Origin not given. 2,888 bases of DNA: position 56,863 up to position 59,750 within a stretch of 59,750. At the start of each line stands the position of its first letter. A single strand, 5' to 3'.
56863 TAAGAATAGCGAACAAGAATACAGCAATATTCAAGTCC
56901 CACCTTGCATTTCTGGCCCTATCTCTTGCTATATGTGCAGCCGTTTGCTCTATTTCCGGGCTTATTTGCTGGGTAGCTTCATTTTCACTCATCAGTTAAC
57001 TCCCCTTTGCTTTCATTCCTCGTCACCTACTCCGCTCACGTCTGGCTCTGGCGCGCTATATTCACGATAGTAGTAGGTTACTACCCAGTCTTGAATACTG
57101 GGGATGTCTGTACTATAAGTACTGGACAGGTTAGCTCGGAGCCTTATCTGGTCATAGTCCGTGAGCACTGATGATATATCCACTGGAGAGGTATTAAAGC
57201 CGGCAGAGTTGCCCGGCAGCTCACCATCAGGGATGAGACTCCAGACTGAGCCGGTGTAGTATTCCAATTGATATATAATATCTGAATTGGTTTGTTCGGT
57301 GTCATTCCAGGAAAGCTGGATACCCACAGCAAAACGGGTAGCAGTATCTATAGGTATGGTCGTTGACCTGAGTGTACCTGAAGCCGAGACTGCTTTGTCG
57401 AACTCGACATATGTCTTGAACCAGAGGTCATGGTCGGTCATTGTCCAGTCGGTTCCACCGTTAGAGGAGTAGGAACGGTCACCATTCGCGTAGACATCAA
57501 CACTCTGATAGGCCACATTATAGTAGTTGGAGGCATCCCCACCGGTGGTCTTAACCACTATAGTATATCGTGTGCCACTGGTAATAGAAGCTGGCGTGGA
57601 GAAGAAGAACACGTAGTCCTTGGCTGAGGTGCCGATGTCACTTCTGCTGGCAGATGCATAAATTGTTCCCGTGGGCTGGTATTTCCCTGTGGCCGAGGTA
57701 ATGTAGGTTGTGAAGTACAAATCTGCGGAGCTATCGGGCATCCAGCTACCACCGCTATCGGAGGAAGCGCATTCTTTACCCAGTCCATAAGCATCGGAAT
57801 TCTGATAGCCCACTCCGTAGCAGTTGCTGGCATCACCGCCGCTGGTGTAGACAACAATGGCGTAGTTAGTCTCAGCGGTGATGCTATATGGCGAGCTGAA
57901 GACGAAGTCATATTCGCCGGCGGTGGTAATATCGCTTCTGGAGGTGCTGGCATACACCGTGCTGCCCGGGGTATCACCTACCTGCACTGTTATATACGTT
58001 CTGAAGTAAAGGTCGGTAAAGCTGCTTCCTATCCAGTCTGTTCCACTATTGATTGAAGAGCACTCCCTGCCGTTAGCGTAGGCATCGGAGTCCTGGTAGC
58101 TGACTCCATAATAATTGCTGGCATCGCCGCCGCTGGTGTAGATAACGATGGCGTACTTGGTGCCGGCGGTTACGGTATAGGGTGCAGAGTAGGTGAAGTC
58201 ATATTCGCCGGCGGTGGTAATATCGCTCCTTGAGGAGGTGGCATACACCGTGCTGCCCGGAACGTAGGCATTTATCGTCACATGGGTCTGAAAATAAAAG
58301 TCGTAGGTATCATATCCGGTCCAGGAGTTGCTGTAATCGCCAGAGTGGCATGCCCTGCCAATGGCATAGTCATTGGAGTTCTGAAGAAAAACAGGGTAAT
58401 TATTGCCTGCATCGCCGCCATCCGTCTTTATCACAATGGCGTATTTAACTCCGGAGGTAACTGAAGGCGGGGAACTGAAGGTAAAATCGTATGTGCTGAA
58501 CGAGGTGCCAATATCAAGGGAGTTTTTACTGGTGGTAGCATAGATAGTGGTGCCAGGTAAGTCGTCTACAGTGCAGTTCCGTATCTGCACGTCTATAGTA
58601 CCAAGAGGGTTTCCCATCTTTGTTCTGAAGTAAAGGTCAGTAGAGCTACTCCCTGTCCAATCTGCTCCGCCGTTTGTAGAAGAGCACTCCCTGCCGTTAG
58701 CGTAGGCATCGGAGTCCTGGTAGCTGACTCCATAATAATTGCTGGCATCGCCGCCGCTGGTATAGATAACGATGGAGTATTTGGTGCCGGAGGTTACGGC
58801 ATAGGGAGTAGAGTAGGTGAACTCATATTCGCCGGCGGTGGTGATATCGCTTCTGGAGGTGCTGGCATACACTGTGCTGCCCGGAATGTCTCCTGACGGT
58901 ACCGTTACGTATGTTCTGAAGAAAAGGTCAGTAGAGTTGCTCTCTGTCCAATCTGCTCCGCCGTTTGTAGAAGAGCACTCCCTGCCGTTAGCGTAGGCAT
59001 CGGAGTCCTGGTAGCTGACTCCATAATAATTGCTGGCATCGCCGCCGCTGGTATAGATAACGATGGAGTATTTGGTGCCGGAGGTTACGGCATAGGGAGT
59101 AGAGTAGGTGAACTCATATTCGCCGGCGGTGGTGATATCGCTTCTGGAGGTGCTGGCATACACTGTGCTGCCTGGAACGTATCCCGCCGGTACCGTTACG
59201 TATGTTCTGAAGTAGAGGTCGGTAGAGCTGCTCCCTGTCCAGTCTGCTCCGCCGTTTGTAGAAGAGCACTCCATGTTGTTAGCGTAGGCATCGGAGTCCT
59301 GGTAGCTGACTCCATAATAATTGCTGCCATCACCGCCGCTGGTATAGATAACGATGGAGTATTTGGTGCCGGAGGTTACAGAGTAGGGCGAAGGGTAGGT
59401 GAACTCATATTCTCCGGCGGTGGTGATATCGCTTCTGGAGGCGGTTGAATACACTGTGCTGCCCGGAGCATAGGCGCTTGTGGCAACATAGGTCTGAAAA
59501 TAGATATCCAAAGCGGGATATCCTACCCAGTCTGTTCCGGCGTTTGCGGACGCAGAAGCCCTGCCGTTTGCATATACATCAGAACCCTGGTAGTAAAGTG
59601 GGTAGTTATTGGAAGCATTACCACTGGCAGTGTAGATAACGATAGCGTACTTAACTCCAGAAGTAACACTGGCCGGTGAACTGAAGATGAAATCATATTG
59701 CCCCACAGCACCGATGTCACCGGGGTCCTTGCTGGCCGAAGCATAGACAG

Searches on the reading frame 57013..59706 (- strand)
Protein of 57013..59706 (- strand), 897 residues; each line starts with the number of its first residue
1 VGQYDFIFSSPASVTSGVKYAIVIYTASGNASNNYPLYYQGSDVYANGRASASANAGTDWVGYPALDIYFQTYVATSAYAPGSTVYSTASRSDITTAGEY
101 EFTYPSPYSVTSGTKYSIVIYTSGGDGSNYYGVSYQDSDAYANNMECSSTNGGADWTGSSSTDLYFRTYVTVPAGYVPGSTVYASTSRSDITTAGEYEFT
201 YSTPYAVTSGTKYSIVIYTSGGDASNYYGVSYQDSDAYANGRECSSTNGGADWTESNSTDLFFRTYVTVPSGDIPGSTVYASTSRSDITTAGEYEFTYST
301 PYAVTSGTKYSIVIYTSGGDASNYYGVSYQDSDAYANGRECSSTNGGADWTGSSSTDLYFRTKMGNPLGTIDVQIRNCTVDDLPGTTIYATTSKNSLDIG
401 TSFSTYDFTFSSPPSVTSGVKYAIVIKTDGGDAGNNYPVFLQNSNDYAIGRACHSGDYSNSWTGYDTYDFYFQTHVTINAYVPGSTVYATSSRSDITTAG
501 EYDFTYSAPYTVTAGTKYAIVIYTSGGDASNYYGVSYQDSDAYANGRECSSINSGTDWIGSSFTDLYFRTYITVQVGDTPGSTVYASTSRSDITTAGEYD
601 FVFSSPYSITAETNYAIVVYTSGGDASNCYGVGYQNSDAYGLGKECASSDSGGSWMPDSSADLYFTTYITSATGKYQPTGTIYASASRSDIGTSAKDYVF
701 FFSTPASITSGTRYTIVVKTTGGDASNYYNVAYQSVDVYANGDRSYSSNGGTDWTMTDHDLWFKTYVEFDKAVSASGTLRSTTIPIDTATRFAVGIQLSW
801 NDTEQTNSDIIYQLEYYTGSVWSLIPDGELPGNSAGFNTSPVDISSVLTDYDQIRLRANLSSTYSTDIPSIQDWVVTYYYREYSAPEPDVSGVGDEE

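Call 92: search_protein_families(library=pfam, proteins=[window:57013-59706:-], max_evalue=0.01)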
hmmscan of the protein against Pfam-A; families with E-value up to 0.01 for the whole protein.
window:57013-59706:- (897 aa): 2 families
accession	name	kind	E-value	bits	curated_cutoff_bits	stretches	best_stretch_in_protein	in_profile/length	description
PF13313.11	DUF4082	-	4.9e-09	36.7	28.4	0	578-630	50-101/143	Domain of unknown function (DUF4082)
PF20987.3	I-TevI_DNA-bd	-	0.0013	19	27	0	216-231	19-34/51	Intron-encoded endonuclease 1, DNA-binding domain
